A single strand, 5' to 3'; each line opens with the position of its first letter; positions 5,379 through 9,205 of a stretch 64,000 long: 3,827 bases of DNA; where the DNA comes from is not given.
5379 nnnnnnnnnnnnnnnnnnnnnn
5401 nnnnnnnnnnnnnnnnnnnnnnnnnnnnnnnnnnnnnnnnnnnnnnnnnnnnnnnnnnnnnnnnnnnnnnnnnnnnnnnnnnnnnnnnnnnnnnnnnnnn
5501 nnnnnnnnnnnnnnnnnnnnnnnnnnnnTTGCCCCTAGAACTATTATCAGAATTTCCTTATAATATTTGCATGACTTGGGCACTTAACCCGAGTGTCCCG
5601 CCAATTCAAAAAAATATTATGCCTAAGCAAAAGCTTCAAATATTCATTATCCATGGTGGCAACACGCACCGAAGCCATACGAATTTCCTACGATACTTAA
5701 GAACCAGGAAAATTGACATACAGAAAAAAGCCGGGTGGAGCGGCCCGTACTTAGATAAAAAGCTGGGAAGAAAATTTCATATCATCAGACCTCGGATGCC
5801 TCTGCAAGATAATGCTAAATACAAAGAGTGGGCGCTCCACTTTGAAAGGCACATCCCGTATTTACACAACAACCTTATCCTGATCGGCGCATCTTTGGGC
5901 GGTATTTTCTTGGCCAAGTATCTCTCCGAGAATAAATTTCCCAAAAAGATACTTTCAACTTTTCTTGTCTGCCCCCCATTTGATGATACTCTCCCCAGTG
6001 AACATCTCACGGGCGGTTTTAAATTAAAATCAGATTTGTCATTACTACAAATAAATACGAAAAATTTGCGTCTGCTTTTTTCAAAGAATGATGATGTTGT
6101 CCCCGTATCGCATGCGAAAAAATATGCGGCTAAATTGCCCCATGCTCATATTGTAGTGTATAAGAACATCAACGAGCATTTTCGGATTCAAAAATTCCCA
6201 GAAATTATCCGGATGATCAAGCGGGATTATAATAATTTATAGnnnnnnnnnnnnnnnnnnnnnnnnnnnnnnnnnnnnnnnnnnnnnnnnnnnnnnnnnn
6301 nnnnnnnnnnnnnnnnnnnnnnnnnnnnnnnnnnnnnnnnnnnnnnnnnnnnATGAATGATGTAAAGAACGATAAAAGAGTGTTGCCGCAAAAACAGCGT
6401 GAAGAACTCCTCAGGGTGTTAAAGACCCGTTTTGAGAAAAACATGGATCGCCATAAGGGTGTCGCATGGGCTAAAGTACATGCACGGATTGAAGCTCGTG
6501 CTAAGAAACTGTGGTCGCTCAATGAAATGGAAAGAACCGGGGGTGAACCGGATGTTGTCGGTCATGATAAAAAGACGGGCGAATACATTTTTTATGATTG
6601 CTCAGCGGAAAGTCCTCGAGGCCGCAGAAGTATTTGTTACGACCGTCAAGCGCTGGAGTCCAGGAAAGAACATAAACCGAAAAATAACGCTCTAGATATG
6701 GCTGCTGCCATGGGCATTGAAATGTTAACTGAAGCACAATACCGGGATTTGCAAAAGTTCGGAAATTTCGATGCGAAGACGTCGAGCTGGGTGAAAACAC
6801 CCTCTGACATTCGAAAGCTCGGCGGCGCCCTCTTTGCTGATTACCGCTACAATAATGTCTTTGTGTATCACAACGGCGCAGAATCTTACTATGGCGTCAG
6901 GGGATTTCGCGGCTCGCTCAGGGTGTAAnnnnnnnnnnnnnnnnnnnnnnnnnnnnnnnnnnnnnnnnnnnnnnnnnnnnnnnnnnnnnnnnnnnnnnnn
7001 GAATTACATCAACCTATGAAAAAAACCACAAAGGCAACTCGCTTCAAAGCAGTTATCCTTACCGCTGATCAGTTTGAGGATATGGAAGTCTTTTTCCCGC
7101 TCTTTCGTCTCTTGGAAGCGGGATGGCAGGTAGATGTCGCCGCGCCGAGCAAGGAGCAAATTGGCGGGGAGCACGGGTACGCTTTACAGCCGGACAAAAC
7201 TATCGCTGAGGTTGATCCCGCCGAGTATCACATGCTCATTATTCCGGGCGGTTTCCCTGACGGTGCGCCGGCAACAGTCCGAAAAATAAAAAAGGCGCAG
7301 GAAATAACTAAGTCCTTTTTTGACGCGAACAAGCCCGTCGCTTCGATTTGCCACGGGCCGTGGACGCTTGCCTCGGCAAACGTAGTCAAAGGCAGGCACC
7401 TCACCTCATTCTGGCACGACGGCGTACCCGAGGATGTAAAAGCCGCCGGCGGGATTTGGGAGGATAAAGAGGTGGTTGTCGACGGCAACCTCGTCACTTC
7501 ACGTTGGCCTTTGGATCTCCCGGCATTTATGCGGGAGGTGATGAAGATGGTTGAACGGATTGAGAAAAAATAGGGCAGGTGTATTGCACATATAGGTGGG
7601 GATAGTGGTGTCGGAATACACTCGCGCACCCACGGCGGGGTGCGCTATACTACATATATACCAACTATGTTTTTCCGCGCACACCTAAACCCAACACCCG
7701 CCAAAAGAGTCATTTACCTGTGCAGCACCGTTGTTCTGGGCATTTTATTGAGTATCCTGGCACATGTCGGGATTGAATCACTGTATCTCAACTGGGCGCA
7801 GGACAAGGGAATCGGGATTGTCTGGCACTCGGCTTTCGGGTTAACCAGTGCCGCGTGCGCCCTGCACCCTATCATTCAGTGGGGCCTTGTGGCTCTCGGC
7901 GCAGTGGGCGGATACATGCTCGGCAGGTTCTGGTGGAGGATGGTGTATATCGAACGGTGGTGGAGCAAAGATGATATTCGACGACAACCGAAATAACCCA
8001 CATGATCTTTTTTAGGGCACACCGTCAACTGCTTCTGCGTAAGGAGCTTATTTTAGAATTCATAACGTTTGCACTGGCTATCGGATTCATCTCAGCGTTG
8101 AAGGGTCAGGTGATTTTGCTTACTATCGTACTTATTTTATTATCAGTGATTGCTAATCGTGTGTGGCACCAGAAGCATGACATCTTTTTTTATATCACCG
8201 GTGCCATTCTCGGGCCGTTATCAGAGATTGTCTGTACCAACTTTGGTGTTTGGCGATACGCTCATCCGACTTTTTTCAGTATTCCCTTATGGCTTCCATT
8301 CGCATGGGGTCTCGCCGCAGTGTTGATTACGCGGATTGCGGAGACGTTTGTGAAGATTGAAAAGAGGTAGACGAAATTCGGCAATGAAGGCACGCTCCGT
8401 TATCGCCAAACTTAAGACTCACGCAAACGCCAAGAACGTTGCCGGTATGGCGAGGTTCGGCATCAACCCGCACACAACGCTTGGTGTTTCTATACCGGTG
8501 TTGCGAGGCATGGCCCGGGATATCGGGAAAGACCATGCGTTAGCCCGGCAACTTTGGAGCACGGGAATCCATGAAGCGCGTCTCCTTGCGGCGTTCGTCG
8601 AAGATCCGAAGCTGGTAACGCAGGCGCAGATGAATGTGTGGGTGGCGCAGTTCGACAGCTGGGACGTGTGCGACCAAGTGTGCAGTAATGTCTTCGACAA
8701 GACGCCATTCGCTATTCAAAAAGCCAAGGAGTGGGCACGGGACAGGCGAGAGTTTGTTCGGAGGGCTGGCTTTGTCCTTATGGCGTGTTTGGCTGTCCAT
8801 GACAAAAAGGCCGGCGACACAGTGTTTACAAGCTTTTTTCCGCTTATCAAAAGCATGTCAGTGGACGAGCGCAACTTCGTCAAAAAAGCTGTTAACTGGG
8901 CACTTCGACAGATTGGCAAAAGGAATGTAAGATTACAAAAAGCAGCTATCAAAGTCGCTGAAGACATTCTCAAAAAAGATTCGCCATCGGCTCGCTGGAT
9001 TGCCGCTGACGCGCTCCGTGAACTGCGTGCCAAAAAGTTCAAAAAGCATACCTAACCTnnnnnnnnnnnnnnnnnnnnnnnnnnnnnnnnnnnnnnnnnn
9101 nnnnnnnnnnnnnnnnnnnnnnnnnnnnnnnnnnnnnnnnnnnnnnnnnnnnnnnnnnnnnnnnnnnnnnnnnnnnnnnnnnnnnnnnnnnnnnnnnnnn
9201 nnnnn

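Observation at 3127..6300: tRNA-Ser-anchored low-GC island encoding a SIR2_2-domain protein, a DNase I-like EEP nuclease and an alpha/beta hydrolase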

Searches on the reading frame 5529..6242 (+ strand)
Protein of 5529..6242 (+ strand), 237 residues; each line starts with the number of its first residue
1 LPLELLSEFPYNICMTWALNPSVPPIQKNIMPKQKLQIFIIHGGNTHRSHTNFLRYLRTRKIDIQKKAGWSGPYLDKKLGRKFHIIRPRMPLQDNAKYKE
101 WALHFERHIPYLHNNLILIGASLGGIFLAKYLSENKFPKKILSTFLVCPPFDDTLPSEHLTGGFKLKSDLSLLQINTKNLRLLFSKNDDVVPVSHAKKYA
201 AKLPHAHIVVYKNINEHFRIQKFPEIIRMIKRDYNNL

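Call 4: search_protein_families(library=pfam, proteins=[window:5529-6242:+], max_evalue=0.01)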
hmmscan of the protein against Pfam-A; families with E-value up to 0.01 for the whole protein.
window:5529-6242:+ (237 aa): 4 families
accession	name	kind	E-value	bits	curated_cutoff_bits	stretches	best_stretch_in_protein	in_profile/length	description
PF06821.19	Ser_hydrolase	-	1.1e-09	38.9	22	1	90-229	34-169/172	Serine hydrolase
PF10230.15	LIDHydrolase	-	0.0002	21.6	27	0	172-214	214-256/262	Lipid-droplet associated hydrolase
PF00561.26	Abhydrolase_1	-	0.00034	20.8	25.8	1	115-152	70-107/245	alpha/beta hydrolase fold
PF12146.15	Hydrolase_4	-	0.0071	16.1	27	0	113-198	75-153/239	Serine aminopeptidase, S33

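Call 5: search_protein_families(library=padloc, proteins=[window:5529-6242:+], max_evalue=0.01)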
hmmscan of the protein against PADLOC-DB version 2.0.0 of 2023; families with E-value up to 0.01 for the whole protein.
window:5529-6242:+ (237 aa): 1 family
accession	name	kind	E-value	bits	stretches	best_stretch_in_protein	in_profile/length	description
PDLC00161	HamA1|HamA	-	0.001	16.5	1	79-140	21-79/271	DUF1837 domain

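Call 38: search_protein_families(library=ncbifam, proteins=[window:5619-6242:+], max_evalue=0.01)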
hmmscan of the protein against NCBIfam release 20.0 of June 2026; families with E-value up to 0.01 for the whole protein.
window:5619-6242:+ (207 aa): 1 family
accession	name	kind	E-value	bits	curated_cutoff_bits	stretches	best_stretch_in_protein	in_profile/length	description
NF008218.0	PRK10985.1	equivalog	0.00021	20.7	267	1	80-166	128-214/326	hydrolase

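Call 75: search_solved_structures(query=window:5619-6239:+, max_evalue=0.1)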
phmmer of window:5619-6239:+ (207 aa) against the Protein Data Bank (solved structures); distinct sequences matched with E-value up to 0.1: 1.
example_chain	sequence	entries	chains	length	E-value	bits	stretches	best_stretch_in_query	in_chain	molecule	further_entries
1uxo_A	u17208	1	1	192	0.0013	21.9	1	43-176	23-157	Putative hydrolase YdeN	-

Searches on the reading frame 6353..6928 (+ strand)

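Call 4: search_protein_families(library=pfam, proteins=[window:6353-6928:+], max_evalue=0.01)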
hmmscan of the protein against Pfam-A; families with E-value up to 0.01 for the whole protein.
window:6353-6928:+ (191 aa): 1 family
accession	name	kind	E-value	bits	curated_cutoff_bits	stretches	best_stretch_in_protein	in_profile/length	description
PF14066.11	DUF4256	-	1.7e-91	305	27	1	19-191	1-173/173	Protein of unknown function (DUF4256)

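Call 5: search_protein_families(library=padloc, proteins=[window:6353-6928:+], max_evalue=0.01)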
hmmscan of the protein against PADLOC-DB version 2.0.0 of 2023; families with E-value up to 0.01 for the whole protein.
window:6353-6928:+ (191 aa): 0 families

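Call 38: search_protein_families(library=ncbifam, proteins=[window:6353-6928:+], max_evalue=0.01)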
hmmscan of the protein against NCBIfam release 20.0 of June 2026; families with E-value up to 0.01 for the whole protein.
window:6353-6928:+ (191 aa): 0 families

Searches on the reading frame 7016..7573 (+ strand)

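Call 4: search_protein_families(library=pfam, proteins=[window:7016-7573:+], max_evalue=0.01)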
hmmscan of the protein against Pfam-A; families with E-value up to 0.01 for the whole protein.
window:7016-7573:+ (185 aa): 1 family
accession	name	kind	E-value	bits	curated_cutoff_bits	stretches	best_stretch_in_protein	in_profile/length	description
PF01965.30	DJ-1_PfpI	-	1.9e-50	171.4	26.6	1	11-177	2-164/165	DJ-1/PfpI family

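Call 5: search_protein_families(library=padloc, proteins=[window:7016-7573:+], max_evalue=0.01)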
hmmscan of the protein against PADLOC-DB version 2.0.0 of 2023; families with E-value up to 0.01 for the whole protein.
window:7016-7573:+ (185 aa): 0 families

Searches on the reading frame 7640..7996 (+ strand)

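Call 38: search_protein_families(library=ncbifam, proteins=[window:7640-7996:+], max_evalue=0.01)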
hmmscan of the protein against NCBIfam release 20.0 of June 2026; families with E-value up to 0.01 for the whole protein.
window:7640-7996:+ (118 aa): 0 families

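Call 63: search_protein_families(library=pfam, proteins=[window:7640-7996:+], max_evalue=1)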
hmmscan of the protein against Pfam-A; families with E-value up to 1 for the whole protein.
window:7640-7996:+ (118 aa): 1 family
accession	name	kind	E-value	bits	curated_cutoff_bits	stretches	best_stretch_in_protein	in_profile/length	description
PF24364.1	DUF7520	-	0.15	12.5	27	0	8-43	35-72/78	Family of unknown function (DUF7520)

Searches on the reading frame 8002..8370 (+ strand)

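Call 38: search_protein_families(library=ncbifam, proteins=[window:8002-8370:+], max_evalue=0.01)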
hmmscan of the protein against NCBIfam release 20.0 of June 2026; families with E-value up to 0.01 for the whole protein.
window:8002-8370:+ (122 aa): 1 family
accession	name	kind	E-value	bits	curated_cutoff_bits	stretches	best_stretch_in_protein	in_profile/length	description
NF047899.1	DACBindInsig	equivalog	0.0016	18.4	280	1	37-113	101-182/185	diacylglycerol-binding protein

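Call 63: search_protein_families(library=pfam, proteins=[window:8002-8370:+], max_evalue=1)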
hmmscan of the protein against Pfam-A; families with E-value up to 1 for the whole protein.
window:8002-8370:+ (122 aa): 4 families
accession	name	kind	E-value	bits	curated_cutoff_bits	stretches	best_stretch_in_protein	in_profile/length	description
PF11086.13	DUF2878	-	0.0016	19.1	27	1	35-106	20-93/154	Protein of unknown function (DUF2878)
PF22497.1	DUF6989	-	0.012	15.8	27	1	38-87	37-86/146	Domain of unknown function (DUF6989)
PF07790.16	Pilin_N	-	0.095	14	25.2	1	31-55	4-28/78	Archaeal Type IV pilin, N-terminal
PF08122.17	NDUF_B12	-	0.75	10.1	22.7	0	83-120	9-49/55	NADH-ubiquinone oxidoreductase B12 subunit family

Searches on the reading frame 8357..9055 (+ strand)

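Call 4: search_protein_families(library=pfam, proteins=[window:8357-9055:+], max_evalue=0.01)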
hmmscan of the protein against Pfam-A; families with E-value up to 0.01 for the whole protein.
window:8357-9055:+ (232 aa): 2 families
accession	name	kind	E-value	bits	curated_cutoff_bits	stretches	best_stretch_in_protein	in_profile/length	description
PF08713.17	DNA_alkylation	-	1.3e-36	126.7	21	1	16-206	2-197/213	DNA alkylation repair enzyme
PF13646.12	HEAT_2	-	0.0035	18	27.7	0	162-221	34-88/88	HEAT repeats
